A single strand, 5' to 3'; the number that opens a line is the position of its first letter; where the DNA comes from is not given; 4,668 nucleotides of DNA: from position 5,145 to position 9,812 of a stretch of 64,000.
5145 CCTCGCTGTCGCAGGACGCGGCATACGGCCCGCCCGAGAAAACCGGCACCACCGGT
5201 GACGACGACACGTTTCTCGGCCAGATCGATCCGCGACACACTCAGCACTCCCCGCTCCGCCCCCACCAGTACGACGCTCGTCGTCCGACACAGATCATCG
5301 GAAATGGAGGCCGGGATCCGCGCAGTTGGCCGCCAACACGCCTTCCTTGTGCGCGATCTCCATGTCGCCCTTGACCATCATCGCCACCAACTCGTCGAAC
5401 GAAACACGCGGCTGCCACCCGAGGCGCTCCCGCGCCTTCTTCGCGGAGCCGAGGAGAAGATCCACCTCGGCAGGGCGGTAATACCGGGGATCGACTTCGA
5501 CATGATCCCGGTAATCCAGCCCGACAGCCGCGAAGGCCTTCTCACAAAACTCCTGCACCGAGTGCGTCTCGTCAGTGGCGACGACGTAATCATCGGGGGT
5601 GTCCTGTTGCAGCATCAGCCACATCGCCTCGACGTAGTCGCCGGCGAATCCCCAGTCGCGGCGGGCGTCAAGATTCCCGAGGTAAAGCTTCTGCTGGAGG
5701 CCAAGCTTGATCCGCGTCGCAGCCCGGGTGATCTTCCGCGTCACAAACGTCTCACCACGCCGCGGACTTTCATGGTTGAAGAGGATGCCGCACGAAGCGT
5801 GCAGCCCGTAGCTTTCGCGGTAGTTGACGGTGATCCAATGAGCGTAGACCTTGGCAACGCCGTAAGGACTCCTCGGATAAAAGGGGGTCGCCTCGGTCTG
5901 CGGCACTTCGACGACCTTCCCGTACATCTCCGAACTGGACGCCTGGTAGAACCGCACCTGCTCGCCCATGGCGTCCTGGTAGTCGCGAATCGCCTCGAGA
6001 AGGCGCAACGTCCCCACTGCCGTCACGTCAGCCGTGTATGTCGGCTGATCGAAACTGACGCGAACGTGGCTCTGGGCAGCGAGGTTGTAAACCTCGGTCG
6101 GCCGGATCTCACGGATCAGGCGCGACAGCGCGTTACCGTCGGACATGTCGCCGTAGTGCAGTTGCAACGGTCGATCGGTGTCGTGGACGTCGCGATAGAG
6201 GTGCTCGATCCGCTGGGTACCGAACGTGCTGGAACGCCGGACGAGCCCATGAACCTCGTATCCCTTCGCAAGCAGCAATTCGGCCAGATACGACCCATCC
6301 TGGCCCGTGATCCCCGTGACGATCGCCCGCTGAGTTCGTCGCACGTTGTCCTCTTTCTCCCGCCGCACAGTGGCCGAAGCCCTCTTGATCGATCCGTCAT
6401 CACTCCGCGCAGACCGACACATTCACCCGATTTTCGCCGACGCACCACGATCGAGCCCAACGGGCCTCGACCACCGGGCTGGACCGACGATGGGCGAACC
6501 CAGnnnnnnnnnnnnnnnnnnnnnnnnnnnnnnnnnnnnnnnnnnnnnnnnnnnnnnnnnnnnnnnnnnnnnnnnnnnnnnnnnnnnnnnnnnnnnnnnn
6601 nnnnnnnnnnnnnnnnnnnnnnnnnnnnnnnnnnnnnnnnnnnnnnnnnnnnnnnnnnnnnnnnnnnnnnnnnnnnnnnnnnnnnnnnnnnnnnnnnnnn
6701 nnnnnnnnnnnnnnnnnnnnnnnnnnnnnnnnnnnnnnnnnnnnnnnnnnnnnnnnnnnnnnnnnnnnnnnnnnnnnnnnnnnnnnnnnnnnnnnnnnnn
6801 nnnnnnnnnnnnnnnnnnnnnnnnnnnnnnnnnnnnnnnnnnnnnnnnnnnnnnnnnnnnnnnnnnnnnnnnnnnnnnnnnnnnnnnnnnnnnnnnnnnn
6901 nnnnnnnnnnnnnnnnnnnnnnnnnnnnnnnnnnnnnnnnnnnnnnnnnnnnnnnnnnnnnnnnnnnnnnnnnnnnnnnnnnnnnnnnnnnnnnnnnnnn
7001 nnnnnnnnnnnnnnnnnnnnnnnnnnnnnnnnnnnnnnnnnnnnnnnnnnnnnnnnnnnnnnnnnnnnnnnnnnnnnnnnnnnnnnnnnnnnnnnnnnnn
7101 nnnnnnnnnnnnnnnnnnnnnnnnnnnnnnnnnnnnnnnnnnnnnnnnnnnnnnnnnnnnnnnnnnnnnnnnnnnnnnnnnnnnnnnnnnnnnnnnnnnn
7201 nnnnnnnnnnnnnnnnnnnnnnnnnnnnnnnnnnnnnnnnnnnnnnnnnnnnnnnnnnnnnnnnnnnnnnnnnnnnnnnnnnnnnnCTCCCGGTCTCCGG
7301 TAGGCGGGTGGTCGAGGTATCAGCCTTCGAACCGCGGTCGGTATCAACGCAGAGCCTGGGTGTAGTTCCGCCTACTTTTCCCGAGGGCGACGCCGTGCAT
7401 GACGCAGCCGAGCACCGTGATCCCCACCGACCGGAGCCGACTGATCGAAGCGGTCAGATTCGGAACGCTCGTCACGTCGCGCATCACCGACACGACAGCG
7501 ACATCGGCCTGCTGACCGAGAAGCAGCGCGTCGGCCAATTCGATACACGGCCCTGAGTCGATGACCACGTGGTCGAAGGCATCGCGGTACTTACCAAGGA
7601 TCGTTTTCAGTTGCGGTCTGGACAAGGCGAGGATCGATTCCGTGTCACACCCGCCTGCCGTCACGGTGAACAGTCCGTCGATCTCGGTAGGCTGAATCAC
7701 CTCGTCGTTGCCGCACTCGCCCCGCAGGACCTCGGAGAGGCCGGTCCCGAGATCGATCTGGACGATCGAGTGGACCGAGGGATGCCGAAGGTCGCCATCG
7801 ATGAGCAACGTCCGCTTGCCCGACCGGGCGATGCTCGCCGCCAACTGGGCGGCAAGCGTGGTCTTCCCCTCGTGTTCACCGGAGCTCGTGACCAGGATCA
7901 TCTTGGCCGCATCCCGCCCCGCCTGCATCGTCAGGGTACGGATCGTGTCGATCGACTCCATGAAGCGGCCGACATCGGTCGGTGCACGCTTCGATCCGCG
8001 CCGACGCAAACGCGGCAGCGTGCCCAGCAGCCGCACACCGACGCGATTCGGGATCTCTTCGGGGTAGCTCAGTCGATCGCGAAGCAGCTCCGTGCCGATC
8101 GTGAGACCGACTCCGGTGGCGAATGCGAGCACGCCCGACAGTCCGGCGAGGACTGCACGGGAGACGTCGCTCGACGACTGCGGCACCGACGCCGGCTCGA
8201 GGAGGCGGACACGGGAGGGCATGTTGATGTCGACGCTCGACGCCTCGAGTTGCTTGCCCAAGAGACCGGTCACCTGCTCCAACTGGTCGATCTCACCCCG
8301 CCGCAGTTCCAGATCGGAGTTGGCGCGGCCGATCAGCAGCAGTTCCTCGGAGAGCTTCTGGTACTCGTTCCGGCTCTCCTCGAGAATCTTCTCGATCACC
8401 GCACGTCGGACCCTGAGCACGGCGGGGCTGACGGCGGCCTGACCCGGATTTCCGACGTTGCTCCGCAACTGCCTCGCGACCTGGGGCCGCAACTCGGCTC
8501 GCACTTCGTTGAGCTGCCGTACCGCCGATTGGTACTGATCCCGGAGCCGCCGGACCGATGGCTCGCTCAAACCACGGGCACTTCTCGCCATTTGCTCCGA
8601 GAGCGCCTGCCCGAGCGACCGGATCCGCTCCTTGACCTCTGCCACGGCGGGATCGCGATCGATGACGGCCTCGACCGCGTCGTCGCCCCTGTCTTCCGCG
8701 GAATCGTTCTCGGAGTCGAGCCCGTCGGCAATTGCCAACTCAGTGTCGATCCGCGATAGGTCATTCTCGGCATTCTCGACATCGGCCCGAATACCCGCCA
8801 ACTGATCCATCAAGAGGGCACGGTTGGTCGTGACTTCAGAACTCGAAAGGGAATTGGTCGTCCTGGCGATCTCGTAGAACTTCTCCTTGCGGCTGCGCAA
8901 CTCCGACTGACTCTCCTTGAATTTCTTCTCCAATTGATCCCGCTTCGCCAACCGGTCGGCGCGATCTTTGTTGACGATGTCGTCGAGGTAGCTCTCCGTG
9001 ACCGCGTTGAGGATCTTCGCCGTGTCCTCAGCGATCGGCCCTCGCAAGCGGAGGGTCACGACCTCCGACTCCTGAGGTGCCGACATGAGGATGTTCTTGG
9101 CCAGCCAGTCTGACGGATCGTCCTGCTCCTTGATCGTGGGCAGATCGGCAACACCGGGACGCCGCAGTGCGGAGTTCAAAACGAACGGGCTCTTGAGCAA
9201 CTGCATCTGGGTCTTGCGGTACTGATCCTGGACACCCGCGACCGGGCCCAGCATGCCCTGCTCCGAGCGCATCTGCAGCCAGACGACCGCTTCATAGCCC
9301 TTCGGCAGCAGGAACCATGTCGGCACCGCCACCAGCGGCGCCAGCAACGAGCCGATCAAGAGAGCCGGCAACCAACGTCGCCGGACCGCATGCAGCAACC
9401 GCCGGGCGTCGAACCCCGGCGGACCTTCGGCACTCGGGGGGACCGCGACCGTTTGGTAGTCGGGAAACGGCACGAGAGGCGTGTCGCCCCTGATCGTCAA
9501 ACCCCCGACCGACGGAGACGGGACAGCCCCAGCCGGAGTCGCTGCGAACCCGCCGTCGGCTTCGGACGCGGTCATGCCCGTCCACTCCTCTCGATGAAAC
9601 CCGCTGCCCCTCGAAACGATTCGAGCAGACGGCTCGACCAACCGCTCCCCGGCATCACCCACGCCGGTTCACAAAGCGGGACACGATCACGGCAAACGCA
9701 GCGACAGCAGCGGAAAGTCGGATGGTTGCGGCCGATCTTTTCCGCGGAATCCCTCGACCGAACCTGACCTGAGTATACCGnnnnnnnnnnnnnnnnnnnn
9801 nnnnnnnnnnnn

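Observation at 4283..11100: Co-directional exosortase / Wzc-like co-polymerase-kinase / EpsI / gmd / fcl operon: PEP-CTERM sorting genetically fused to GDP-fucose supply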

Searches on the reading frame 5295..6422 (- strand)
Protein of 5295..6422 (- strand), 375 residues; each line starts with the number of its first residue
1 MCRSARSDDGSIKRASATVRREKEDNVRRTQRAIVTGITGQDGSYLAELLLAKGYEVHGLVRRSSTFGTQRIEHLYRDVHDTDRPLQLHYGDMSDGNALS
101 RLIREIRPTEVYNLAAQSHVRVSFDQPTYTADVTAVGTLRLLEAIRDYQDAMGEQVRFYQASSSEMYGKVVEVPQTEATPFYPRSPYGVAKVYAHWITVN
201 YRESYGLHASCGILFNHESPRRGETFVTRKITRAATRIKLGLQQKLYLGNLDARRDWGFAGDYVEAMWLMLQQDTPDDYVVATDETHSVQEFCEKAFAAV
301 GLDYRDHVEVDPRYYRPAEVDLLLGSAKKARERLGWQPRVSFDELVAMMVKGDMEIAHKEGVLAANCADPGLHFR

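Call 3: search_protein_families(library=ncbifam, proteins=[window:5295-6422:-], max_evalue=0.01)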
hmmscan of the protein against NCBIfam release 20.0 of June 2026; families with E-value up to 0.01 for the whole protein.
window:5295-6422:- (375 aa): 16 families
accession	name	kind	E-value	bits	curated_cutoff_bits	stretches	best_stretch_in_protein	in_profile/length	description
TIGR01472.1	gmd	equivalog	4.4e-167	555.5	415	1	32-356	2-341/342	GDP-mannose 4,6-dehydratase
TIGR01181.1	dTDP_gluc_dehyt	equivalog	6.6e-34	117.4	365.1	1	33-351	2-309/321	dTDP-glucose 4,6-dehydratase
TIGR04180.1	EDH_00030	hypoth_equivalog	2.4e-30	105.6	475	1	34-340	2-296/297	NAD-dependent 4,6-dehydratase LegB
TIGR02622.1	CDP_4_6_dhtase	equivalog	2.3e-23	82.9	278.45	2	30-151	4-121/352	CDP-glucose 4,6-dehydratase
TIGR01179.1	galE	equivalog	9.3e-21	74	262.3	2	34-209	3-168/332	UDP-glucose 4-epimerase GalE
NF007582.0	PRK10217.1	equivalog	2.2e-18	66.5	698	1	86-275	53-244/355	dTDP-glucose 4,6-dehydratase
NF007490.0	PRK10084.1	subfamily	1.7e-15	56.8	649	1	77-343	44-324/361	dTDP-glucose 4,6-dehydratase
NF043036.1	ErythonDh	equivalog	1.2e-09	37.9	325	1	33-201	3-163/321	D-erythronate dehydrogenase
NF007956.0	PRK10675.1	subfamily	3.9e-08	32.8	394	1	33-197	3-159/338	UDP-glucose 4-epimerase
NF011728.1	PRK15181.1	equivalog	3.7e-06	26.2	760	1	28-216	13-194/348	Vi polysaccharide biosynthesis UDP-N-acetylglucosaminuronic acid C-4 epimerase TviC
NF041015.1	UDPsulfquin_syn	equivalog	1.4e-05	24.3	575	1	34-150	4-135/384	UDP-sulfoquinovose synthase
NF052578.1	StrlDmthSdmBMthl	equivalog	2e-05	24.5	600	1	33-199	3-146/328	sterol demethylase protein SdmB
TIGR03466.1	HpnA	hypoth_equivalog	7.7e-05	21.7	367.65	1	32-146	2-101/327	hopanoid-associated sugar epimerase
NF058621.1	DiazavRedAvaA7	equivalog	0.00054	19.7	400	0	32-147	2-103/304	3-diazoavenalumate denitrifying reductase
NF045894.1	PKS_plus_SDR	equivalog_domain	0.0029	15.2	1740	1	17-116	1144-1240/1515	type I polyketide synthase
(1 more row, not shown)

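Call 4: search_protein_families(library=pfam, proteins=[window:5295-6422:-], max_evalue=0.01)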
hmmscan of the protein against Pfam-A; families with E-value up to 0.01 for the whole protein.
window:5295-6422:- (375 aa): 4 families
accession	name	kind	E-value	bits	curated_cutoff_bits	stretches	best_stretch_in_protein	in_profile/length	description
PF16363.11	GDP_Man_Dehyd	-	5.3e-149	496.6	27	1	34-349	1-332/332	GDP-mannose 4,6 dehydratase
PF01370.27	Epimerase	-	8.5e-76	255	20.9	1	34-282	2-240/240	NAD dependent epimerase/dehydratase family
PF04321.23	RmlD_sub_bind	-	2.2e-05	24.1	27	1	33-148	3-92/287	RmlD substrate binding domain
PF02719.21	Polysacc_synt_2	-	0.0029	17.3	20.2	1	34-147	2-117/293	Polysaccharide biosynthesis protein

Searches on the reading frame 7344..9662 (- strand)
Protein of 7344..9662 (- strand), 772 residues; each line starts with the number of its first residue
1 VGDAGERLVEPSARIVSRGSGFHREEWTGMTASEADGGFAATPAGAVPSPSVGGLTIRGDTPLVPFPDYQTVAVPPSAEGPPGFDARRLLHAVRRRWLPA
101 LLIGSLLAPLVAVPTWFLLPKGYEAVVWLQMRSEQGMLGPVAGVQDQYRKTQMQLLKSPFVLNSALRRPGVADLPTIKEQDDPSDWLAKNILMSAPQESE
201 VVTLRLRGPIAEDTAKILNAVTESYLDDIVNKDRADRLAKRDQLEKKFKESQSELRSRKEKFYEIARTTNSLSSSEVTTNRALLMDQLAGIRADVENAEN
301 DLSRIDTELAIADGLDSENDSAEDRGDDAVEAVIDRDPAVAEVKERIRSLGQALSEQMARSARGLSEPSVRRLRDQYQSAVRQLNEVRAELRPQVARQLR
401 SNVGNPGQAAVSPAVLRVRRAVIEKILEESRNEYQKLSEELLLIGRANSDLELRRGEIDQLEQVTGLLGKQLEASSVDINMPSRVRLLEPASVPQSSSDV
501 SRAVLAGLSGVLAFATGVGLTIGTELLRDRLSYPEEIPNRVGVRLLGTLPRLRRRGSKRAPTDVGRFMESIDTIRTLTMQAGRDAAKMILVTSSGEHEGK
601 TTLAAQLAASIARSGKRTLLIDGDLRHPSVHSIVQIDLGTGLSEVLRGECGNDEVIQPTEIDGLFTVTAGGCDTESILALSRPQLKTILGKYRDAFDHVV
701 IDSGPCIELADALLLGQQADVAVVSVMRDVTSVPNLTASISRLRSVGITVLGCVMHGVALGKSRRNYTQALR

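Call 3: search_protein_families(library=ncbifam, proteins=[window:7344-9662:-], max_evalue=0.01)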
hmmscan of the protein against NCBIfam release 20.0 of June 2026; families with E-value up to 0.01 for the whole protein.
window:7344-9662:- (772 aa): 19 families
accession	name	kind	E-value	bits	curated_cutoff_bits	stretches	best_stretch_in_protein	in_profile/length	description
TIGR01007.1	eps_fam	subfamily_domain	3.3e-33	115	108.05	1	571-767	3-200/204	polysaccharide biosynthesis tyrosine autokinase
NF007350.0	PRK09841.1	equivalog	4.9e-28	97.7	1248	1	566-759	510-704/726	tyrosine-protein kinase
TIGR03029.1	EpsG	equivalog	4.9e-25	88.2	313.8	1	569-755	85-272/274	chain length determinant protein tyrosine kinase EpsG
TIGR03018.1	pepcterm_TyrKin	hypoth_equivalog_domain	2e-24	86.1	230.65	1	581-747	30-200/207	XrtA-associated tyrosine autokinase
NF008568.0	PRK11519.1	equivalog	7.7e-24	83.9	1068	1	568-758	507-698/720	tyrosine-protein kinase Wzc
TIGR01005.1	eps_transp_fam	subfamily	4.9e-23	81.2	411.7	2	572-755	531-715/754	exopolysaccharide transport protein family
TIGR03017.1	EpsF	equivalog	1.6e-12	46.9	422.75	1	115-549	31-443/444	chain length determinant protein EpsF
TIGR01969.1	minD_arch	subfamily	2.1e-12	46.8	201.75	1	589-758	3-170/251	cell division ATPase MinD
TIGR01968.1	minD_bact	equivalog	9.8e-11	41.5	212.9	1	587-735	2-150/261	septum site-determining protein MinD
NF008079.0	PRK10818.1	equivalog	5.5e-10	39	508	1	586-734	2-151/270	septum site-determining protein MinD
NF041546.1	ParA_partition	equivalog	1.4e-08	34.5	180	1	599-624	12-37/203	ParA family partition ATPase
TIGR03007.1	pepcterm_ChnLen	equivalog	3.6e-06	25.5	278.85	1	242-558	181-469/498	XrtA system polysaccharide chain length determinant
NF041136.1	MrpORP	equivalog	2.6e-05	23.7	450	1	587-637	6-56/365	iron-sulfur cluster carrier protein MrpORP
NF047398.1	AAA_KGGVGR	domain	0.00027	21.3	90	1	599-636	15-52/190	KGGVGR-motif variant AAA ATPase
TIGR03371.1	cellulose_yhjQ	equivalog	0.00032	20.3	157.85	1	598-743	13-161/246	cellulose biosynthesis protein BcsQ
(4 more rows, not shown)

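Call 4: search_protein_families(library=pfam, proteins=[window:7344-9662:-], max_evalue=0.01)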
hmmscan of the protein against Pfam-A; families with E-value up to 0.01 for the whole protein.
window:7344-9662:- (772 aa): 3 families
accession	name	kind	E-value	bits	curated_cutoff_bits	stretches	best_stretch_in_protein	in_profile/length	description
PF13614.12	AAA_31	-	8.1e-10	39.3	27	1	598-733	13-154/177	AAA domain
PF01656.29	CbiA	-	1.1e-06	29.1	25.4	1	589-684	1-54/125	CobQ/CobB/MinD/ParA nucleotide binding domain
PF10609.15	ParA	-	0.00016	21.6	27.1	1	587-669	4-78/246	NUBPL iron-transfer P-loop NTPase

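Call 29: search_solved_structures(query=window:7344-9662:-, max_evalue=0.00001)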
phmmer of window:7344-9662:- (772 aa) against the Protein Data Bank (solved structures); distinct sequences matched with E-value up to 0.00001: 17.
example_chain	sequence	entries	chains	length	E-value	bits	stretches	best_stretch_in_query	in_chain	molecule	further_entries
9i2q_D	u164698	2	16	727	7.9e-21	77.3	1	465-760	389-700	Putative transmembrane protein Wzc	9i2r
7ni2_A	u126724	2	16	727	7.9e-21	77.3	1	465-760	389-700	Tyrosine-protein kinase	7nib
9exo_H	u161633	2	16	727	7.9e-21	77.3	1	465-760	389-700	Putative transmembrane protein Wzc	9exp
7nhr_A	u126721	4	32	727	7.9e-21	77.3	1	465-760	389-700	Putative transmembrane protein Wzc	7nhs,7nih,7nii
9exq_D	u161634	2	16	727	8e-21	77.3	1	465-760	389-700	Putative transmembrane protein Wzc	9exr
3cio_A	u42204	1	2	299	3e-19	72.1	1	568-760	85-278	Tyrosine-protein kinase etk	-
6z0p_A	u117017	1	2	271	3.6e-19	71.8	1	563-759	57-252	BceF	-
4jmp_A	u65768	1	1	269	9.3e-18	67.2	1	526-767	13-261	C-terminal fragment of CapA, Protein tyrosine kinase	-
3bfv_A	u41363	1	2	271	2.2e-17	66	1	526-767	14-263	Membrane protein CapA1, Protein tyrosine kinase,Protein tyrosine kinase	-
4jlv_A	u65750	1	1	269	2.7e-17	65.6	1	528-767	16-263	C-terminal fragment of Membrane protein CapA1, Putative uncharacterized protein capB1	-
6u1q_A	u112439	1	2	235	4.5e-17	64.9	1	582-764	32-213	VpsO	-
2ved_A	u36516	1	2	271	1.5e-16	63.2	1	526-767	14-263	MEMBRANE PROTEIN CAPA1, PROTEIN TYROSINE KINASE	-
3la6_A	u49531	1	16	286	8e-15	57.5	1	561-758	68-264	Tyrosine-protein kinase wzc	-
9xgv_A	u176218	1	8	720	9.5e-14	53.9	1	559-758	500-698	Tyrosine-protein kinase wzc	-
9r62_I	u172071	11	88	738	1.2e-13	53.5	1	560-758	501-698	Tyrosine-protein kinase wzc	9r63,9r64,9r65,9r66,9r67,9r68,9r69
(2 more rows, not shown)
